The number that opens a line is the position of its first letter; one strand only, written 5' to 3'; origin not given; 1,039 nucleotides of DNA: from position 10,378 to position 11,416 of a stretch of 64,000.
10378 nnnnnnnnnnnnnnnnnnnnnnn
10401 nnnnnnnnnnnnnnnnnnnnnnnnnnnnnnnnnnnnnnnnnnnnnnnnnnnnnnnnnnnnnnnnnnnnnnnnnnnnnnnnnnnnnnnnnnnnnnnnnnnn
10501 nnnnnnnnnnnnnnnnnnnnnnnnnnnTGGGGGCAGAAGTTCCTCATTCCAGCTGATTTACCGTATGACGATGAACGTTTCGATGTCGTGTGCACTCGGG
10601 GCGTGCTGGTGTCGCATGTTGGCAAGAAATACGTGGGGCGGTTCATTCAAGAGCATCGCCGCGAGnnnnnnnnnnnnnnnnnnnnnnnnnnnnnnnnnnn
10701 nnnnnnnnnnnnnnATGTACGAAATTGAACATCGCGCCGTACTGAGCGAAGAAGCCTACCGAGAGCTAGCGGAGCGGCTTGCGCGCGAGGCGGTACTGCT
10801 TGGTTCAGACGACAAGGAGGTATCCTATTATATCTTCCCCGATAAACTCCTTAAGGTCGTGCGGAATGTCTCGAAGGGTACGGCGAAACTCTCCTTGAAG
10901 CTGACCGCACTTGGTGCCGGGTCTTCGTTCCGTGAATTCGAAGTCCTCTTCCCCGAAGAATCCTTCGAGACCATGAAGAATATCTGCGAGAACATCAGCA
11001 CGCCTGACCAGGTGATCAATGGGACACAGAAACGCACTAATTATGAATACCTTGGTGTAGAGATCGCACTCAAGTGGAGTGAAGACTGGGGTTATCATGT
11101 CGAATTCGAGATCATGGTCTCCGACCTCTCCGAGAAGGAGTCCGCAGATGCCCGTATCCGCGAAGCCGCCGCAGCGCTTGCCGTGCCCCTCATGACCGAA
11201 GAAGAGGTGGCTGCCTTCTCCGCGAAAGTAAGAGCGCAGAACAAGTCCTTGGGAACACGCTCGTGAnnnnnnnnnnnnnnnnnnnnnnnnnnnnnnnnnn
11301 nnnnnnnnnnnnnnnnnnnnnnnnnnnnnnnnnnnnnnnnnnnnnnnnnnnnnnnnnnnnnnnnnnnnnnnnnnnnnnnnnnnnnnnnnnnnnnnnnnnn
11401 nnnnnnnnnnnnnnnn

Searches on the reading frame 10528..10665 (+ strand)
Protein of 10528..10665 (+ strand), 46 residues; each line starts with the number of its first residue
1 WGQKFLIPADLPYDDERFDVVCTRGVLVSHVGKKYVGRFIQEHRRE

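Call 88: search_protein_families(library=pfam, proteins=[window:10528-10665:+], max_evalue=10)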
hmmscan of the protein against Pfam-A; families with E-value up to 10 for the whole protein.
seq(46 aa): 2 families
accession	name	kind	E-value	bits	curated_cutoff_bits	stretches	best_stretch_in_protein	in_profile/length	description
PF08241.18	Methyltransf_11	-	0.013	16.6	21.2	1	10-45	53-85/95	Methyltransferase domain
PF13649.12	Methyltransf_25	-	0.017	16.2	27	1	10-45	57-91/97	Methyltransferase domain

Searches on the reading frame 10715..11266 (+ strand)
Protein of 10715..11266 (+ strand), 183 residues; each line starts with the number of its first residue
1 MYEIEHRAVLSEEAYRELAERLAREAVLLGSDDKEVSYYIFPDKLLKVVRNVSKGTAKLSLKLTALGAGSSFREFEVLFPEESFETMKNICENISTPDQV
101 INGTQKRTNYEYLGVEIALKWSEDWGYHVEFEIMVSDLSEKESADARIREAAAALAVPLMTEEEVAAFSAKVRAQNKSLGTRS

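Call 6: search_protein_families(library=pfam, proteins=[window:10715-11266:+], max_evalue=1)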
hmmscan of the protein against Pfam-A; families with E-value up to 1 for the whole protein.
window:10715-11266:+ (183 aa): 1 family
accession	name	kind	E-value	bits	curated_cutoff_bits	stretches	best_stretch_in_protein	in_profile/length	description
PF01928.26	CYTH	-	2.5e-05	24.6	23.2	1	1-150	1-162/179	CYTH domain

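Call 10: search_protein_families(library=ncbifam, proteins=[window:10715-11266:+], max_evalue=1)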
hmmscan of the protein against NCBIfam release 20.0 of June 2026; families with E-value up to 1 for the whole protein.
window:10715-11266:+ (183 aa): 1 family
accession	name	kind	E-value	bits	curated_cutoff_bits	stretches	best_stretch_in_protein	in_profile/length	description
TIGR00318.1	cyaB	equivalog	0.0012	18.7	57.95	1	3-156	3-158/174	class IV adenylate cyclase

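Call 24: find_homologous_proteins(query=window:10715-11266:+, max_evalue=0.01)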
Query window:10715-11266:+ (183 aa): 102 proteins with E <= 0.01 among 1969 candidates.
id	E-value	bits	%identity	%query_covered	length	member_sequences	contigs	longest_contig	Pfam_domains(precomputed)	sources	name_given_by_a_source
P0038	3.4e-111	386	100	100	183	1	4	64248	PF01928.27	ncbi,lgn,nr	ncbi:CYTH domain-containing protein [Patescibacteria group bacterium]|nr:CYTH domain-containing prot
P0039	1.1e-95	336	88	97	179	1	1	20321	PF01928.27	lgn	-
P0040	5.0e-95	334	87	97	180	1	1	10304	PF01928.27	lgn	-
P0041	6.7e-95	333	88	97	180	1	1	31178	PF01928.27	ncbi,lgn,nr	ncbi:MAG: CYTH domain-containing protein [Candidatus Pacebacteria bacterium]|nr:CYTH domain-containi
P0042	1.9e-93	329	85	97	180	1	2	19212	PF01928.27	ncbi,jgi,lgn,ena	jgi:adenylate cyclase class IV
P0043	2.0e-93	329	86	97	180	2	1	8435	PF01928.27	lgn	-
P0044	3.5e-93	328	86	97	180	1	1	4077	-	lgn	-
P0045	5.1e-93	327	85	96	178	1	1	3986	-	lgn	-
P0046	1.6e-92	326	85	97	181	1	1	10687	PF01928.27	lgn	-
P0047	6.3e-92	324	85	97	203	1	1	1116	PF01928.27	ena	-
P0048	7.6e-92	323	83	97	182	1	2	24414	PF01928.27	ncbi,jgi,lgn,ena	ncbi:MAG: CYTH domain-containing protein [Candidatus Paceibacterota bacterium]|jgi:adenylate cyclase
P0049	8.7e-92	323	84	97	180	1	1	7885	PF01928.27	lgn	-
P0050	6.9e-91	320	84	97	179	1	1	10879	PF01928.27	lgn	-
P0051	9.1e-91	320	85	96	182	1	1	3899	PF01928.27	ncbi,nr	ncbi:MAG: CYTH domain-containing protein [Candidatus Zambryskibacteria bacterium]|nr:CYTH domain-con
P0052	9.9e-91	320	83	98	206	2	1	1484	-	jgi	jgi:adenylate cyclase class IV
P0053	1.6e-90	319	84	97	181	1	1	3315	PF01928.27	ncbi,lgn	-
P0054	3.8e-90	318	83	97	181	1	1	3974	PF01928.27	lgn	-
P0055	4.1e-90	318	81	98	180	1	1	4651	PF01928.27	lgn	-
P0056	5.1e-90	317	83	97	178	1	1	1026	PF01928.27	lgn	-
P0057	9.3e-90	317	81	97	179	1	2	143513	PF01928.27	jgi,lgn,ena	jgi:adenylate cyclase class IV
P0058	9.7e-90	317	83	97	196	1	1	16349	PF01928.27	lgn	-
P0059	2.6e-89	315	80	98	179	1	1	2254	PF01928.27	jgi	jgi:adenylate cyclase class IV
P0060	1.7e-88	313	82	97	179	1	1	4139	PF01928.27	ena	-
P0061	1.9e-88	312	83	97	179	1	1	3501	PF01928.27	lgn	-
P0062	2.7e-88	312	80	97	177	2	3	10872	PF01928.27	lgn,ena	-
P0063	3.1e-88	312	82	97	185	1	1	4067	PF01928.27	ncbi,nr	ncbi:MAG: CYTH domain-containing protein [bacterium]|nr:CYTH domain-containing protein [bacterium]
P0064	3.8e-88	311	80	97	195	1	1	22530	PF01928.27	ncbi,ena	-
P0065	3.8e-88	311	82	97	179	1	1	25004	PF01928.27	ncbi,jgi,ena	jgi:adenylate cyclase class IV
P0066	5.0e-88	311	82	97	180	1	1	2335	PF01928.27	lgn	-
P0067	5.4e-88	311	82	97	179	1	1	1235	PF01928.27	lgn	-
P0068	8.0e-88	310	81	97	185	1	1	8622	PF01928.27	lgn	-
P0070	1.4e-87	310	82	97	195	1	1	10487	PF01928.27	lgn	-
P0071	5.3e-87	308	80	98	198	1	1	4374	PF01928.27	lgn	-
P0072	1.4e-86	306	81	97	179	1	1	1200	PF01928.27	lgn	-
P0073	2.5e-86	306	80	97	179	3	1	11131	PF01928.27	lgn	-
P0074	5.4e-86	304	79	97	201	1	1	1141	PF01928.27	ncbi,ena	-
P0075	5.7e-86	304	79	97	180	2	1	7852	PF01928.27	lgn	-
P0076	6.0e-86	304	81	96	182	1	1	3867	PF01928.27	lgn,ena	-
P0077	6.6e-86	304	80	97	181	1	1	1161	PF01928.27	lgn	-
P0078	9.9e-86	304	79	97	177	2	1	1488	PF01928.27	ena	-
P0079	8.1e-85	301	79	97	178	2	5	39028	PF01928.27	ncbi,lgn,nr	ncbi:MAG: CYTH domain-containing protein [Candidatus Kaiserbacteria bacterium]|nr:CYTH domain-contai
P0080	2.2e-84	299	79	97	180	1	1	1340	PF01928.27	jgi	jgi:adenylate cyclase class IV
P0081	4.9e-84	298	79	97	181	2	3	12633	PF01928.27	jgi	jgi:adenylate cyclase class IV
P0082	6.5e-84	298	78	98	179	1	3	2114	PF01928.27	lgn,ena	-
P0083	8.2e-84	297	79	97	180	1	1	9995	PF01928.27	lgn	-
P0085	3.8e-83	295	76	97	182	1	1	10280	PF01928.27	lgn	-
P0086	6.3e-83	294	77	96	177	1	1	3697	PF01928.27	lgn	-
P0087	6.7e-83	294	77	96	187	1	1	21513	PF01928.27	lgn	-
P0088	8.3e-83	294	77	97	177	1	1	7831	PF01928.27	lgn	-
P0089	8.8e-83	294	79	95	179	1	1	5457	PF01928.27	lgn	-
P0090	2.1e-82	293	77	97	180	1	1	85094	PF01928.27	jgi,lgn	jgi:adenylate cyclase class IV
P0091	4.0e-82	292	75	97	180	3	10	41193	PF01928.27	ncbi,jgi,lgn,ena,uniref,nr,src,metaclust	ncbi:hypothetical protein A3A36_03045 [Candidatus Kaiserbacteria bacterium RIFCSPLOWO2_01_FULL_52_12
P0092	8.7e-82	291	75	97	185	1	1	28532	PF01928.27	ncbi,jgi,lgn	ncbi:MAG: CYTH domain-containing protein [Candidatus Paceibacterota bacterium]|jgi:adenylate cyclase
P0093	1.1e-81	290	77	98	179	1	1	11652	PF01928.27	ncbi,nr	ncbi:MAG: CYTH domain-containing protein [bacterium]|nr:CYTH domain-containing protein [bacterium]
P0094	1.9e-81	290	78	97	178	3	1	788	PF01928.27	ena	-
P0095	1.2e-79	284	73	97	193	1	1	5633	PF01928.27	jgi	-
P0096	3.7e-79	282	85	85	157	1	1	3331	PF01928.27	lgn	-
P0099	7.2e-75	268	69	97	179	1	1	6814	PF01928.27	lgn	-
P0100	4.5e-73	262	71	97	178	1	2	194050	PF01928.27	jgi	jgi:adenylate cyclase class IV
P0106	7.0e-69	249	65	97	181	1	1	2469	PF01928.27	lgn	-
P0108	8.5e-68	245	64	98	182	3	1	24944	PF01928.27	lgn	-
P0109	2.2e-67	244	67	97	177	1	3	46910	PF01928.27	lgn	-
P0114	3.0e-65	237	63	97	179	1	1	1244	PF01928.27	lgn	-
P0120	5.7e-48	181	51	93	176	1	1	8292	PF01928.27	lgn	-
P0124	2.5e-41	159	49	92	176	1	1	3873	PF01928.27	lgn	-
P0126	4.1e-41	158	48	96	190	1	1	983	PF01928.27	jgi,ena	-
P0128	2.0e-39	153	47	97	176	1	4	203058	PF01928.27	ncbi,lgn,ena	-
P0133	3.5e-38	149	47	93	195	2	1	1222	PF01928.27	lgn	-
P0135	1.8e-36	143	48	91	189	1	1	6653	PF01928.27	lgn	-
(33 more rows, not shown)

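Call 25: find_related_loci(query=window:10715-11266:+, collection=genome_contigs, flank=6000)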
Query window:10715-11266:+ (183 aa) in genome_contigs; peptide patterns used: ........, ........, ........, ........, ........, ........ (x = any residue, [..] = any of these).
431 stretches matched a pattern; 8 encode a relative of the query (tblastn E <= 1e-3); 8 distinct loci.
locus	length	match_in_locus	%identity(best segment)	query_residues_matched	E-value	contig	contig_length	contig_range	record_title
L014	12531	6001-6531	83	1-177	5e-102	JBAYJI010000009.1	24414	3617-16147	MAG: Candidatus Paceibacterota bacterium isolate SO_2016_GW1_52 scaffold03583_OW334_2016, whole genome shotgun sequence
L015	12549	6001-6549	81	1-183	2e-100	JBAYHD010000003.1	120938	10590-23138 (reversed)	MAG: Candidatus Paceibacterota bacterium isolate SO_2016_GW1_141 scaffold00341_OW334_2016, whole genome shotgun sequence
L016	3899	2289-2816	85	1-176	5e-101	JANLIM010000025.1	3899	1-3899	MAG: Candidatus Zambryskiibacteriota bacterium isolate S40-15 k99_472944, whole genome shotgun sequence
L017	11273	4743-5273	88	1-177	6e-98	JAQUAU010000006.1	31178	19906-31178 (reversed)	MAG: Candidatus Paceibacterota bacterium isolate STC_91 NODE_2921_length_31178_cov_3.370680_Sandtown_C, whole genome sho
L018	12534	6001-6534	80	1-178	5e-98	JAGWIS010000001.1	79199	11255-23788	MAG: Patescibacteria group bacterium isolate REEB12 contig-150_258, whole genome shotgun sequence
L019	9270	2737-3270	75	1-178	2e-91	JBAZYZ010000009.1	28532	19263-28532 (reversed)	MAG: Candidatus Paceibacterota bacterium isolate SO_2017_GW1_94 NODE_6921_length_28532_cov_1.331737_OW334_2017, whole ge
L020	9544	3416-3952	66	1-179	8e-81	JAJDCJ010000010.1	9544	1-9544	MAG: Patescibacteria group bacterium isolate OFTM362 OFTM362_9, whole genome shotgun sequence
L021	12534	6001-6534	65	1-178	3e-79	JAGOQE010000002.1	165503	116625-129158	MAG: Candidatus Paceibacterota bacterium isolate Gw_Eff_bin_129 Gw_Eff_77_length_165503_cov_7.949249, whole genome shotg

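Call 43: find_encoding_contigs(protein=P0039, flank=10000, max_places=2)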
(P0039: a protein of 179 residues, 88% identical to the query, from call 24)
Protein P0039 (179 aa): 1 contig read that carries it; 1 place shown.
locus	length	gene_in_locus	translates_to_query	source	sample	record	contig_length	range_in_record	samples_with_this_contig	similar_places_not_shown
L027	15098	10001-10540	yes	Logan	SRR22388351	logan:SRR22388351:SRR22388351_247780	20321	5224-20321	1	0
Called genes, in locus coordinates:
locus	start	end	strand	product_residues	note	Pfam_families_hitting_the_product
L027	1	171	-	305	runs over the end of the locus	PF09924:LPG_synthase_C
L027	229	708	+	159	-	-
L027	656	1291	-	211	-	-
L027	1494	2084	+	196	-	-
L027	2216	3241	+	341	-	-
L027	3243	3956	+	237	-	-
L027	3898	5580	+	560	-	PF02543:Carbam_trans_N, PF16861:Carbam_trans_C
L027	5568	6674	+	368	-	PF00465:Fe-ADH (weak), PF01761:DHQ_synthase, PF24621:DHQS_C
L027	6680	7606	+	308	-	PF05050:Methyltransf_21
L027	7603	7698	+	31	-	-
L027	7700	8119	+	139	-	PF00293:NUDIX, PF22327:Nudt16-like (weak)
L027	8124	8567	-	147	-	PF00293:NUDIX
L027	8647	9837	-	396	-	-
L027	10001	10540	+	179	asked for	PF01928:CYTH (weak)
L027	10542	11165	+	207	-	-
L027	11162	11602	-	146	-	PF00293:NUDIX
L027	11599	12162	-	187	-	PF06821:Ser_hydrolase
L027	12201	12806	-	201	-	PF01928:CYTH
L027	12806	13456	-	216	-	PF03575:Peptidase_S51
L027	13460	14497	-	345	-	PF02016:Peptidase_S66, PF17676:Peptidase_S66C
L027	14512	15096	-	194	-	?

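Call 44: find_encoding_contigs(protein=P0040, flank=10000, max_places=2)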
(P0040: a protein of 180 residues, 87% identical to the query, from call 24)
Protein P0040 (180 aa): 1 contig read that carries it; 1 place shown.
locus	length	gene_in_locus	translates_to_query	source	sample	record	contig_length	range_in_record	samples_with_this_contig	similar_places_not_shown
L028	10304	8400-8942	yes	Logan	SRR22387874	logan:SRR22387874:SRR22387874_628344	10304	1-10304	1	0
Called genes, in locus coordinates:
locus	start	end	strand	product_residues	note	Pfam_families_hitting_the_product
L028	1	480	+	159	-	?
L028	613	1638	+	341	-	-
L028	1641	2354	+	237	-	-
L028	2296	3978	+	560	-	PF02543:Carbam_trans_N, PF16861:Carbam_trans_C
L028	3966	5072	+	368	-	PF00465:Fe-ADH (weak), PF01761:DHQ_synthase, PF24621:DHQS_C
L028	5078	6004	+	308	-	PF05050:Methyltransf_21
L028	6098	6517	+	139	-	PF00293:NUDIX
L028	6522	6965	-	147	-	PF00293:NUDIX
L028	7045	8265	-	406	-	-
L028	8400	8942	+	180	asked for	PF01928:CYTH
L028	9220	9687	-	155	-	-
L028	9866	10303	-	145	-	?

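Call 67: search_solved_structures(query=A4, max_evalue=1, show_alignments=1)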
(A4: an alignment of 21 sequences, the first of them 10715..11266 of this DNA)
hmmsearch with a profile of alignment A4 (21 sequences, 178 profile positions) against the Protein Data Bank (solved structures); distinct sequences matched with E-value up to 1: 7.
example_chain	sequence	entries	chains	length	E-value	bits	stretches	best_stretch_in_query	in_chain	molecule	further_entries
2een_A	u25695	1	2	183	3.4e-05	27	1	1-158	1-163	Hypothetical protein PH1819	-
8ec3_A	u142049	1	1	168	0.11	15.6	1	27-82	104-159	Fibronectin-binding protein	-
2gfg_A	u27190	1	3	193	0.14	15.2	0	42-171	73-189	BH2851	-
2aca_A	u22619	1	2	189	0.26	14.4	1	82-157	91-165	putative adenylate cyclase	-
5a65_A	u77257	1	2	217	0.46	13.5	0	122-160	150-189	THIAMINE TRIPHOSPHATASE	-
2jmu_A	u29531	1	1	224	0.49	13.4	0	122-160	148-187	Thiamine-triphosphatase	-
5a64_A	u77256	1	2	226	0.5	13.4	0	122-160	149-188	THIAMINE TRIPHOSPHATASE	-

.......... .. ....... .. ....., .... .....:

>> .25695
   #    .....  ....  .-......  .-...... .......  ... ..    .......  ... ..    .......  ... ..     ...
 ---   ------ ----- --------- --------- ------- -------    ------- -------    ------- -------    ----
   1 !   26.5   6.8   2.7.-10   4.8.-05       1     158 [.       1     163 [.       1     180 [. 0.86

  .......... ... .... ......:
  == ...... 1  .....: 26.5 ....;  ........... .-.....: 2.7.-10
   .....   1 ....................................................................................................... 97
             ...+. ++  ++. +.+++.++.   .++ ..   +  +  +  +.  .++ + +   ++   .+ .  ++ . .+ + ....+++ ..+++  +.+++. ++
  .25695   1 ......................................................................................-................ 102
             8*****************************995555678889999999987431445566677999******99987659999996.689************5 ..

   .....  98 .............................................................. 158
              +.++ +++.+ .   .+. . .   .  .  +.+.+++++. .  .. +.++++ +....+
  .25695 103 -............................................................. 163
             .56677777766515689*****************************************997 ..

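Call 75: search_protein_families(library=pfam, proteins=[L019:1474-2724:+], max_evalue=0.001)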
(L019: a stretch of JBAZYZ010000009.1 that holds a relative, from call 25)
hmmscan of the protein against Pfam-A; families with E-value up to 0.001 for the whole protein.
L019:1474-2724:+ (416 aa): 9 families
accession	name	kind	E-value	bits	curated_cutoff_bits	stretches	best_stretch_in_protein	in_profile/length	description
PF08241.18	Methyltransf_11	-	7e-20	71.9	21.2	1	265-359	1-95/95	Methyltransferase domain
PF13649.12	Methyltransf_25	-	5.5e-18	65.9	27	1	265-355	2-97/97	Methyltransferase domain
PF13847.12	Methyltransf_31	-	1.1e-11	45.1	27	1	259-363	2-113/145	Methyltransferase domain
PF08242.18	Methyltransf_12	-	4.2e-11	43.9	30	1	265-357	1-98/98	Methyltransferase domain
PF13489.12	Methyltransf_23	-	4.5e-10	39.9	27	1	256-387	19-141/164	Methyltransferase domain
PF00303.24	Thymidylat_synt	-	5.1e-08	32.8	24.3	1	81-194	104-216/266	Thymidylate synthase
PF02353.26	CMAS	-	3.3e-07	30.3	27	1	264-376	66-181/273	Mycolic acid cyclopropane synthetase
PF01209.24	Ubie_methyltran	-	7e-07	29.3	20.1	1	258-358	45-150/233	ubiE/COQ5 methyltransferase family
PF03141.22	Methyltransf_29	-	1.6e-06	27.4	23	1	227-388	83-241/506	Putative S-adenosyl-L-methionine-dependent methyltransferase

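Call 84: predict_structure(alignment_id=A4)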
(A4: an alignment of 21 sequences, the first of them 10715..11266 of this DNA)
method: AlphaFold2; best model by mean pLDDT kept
length: 183 residues; sequences in the alignment: 21
mean_pLDDT: 94.8   pTM: 0.88
mean pLDDT of the five models: 94.8, 94.2, 94.1, 92.3, 91.3
residues with pLDDT >= 90: 170; 70-90: 9; 50-70: 1; < 50: 3
segments of 3 or more residues with pLDDT < 50: 181-183
pLDDT, mean of each block of 10 residues (from residue 1): 97 98 98 96 96 96 92 97 97 94 96 98 96 97 98 98 94 84 39
secondary structure, 60 per line:
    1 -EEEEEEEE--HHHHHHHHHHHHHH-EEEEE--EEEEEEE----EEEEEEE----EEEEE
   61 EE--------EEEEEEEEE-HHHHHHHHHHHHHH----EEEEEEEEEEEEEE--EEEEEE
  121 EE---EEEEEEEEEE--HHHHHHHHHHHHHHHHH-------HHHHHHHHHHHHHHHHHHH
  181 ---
elements in order: E2-9 H12-25 E27-31 E34-40 E45-51 E56-62 E71-79 H81-94 E99-112 E115-122 E126-135 H138-154 H162-180

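Call 87: fold_search(model_id=the predicted structure, library=pdb)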
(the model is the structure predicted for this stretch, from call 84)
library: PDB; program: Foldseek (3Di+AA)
matches with E <= 10: 1000; with E <= 0.001: 57
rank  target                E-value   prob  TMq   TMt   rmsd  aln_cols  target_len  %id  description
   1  2dc4_A                3.0e-10  1.00  0.70  0.77   3.1       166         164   22  Structure of PH1012 protein from Pyrococcus Horikoshii OT3 (released 2006-06-28)
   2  1yem_A                3.9e-09  1.00  0.70  0.78   3.1       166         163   21  Conserved hypothetical protein Pfu-838710-001 from Pyrococcus furiosus (released 2005-01-11)
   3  1yem_B                9.1e-09  1.00  0.70  0.77   2.9       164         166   20  Conserved hypothetical protein Pfu-838710-001 from Pyrococcus furiosus (released 2005-01-11)
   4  7nsd                  1.1e-08  1.00  0.70  0.72   3.9       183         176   18  Triphosphate tunnel metalloenzyme from Sulfolobus acidocaldarius in complex with ATP and calcium (released 2021-06-02)
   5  7nsa                  2.8e-08  1.00  0.69  0.72   4.0       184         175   18  Triphosphate tunnel metalloenzyme from Sulfolobus acidocaldarius in complex with pyrophosphate and calcium (released 2021-06-02)
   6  7ns9                  3.5e-08  1.00  0.70  0.72   3.9       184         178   18  Triphosphate tunnel metalloenzyme from Sulfolobus acidocaldarius in complex with triphosphate and calcium (released 2021-06-02)
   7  3tvl_B                7.6e-08  1.00  0.55  0.51   6.4       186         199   18  Complex between the human thiamine triphosphatase and triphosphate (released 2012-10-10)
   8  7nsf                  1.3e-07  1.00  0.70  0.72   3.7       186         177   18  Triphosphate tunnel metalloenzyme from Sulfolobus acidocaldarius in complex with triphosphate and magnesium (released 2021-06-02)
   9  2aca_A                1.5e-07  1.00  0.62  0.65   3.8       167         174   14  X-ray structure of a putative adenylate cyclase Q87NV8 from Vibrio parahaemolyticus at the 2.25 A resolution. Northeas (released 2005-08-02)
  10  3n10_A                2.2e-07  1.00  0.67  0.69   3.4       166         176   17  Product complex of adenylate cyclase class IV (released 2010-06-23)
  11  2een_A                2.3e-07  1.00  0.70  0.72   4.0       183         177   18  Structure of PH1819 protein from Pyrococcus Horikoshii OT3 (released 2007-08-21)
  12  2gfg_A                2.6e-07  1.00  0.57  0.55   5.2       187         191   17  Crystal structure of a putative adenylate cyclase (bh2851) from bacillus halodurans at 2.12 A resolution (released 2006-05-02)
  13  7ns8                  3.4e-07  1.00  0.57  0.63   5.0       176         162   17  Triphosphate tunnel metalloenzyme from Sulfolobus acidocaldarius (released 2021-06-02)
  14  3sy3_C                3.8e-07  1.00  0.60  0.62   5.1       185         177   16  GBAA_1210 protein, a putative adenylate cyclase, from Bacillus anthracis (released 2011-07-27)
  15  2gfg_B                4.5e-07  1.00  0.57  0.55   5.3       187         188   17  Crystal structure of a putative adenylate cyclase (bh2851) from bacillus halodurans at 2.12 A resolution (released 2006-05-02)
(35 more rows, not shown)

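Call 96: search_protein_families(library=padloc, proteins=[window:10715-11266:+], max_evalue=0.01)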
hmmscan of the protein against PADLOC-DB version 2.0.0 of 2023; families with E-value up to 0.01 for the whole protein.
window:10715-11266:+ (183 aa): 0 families
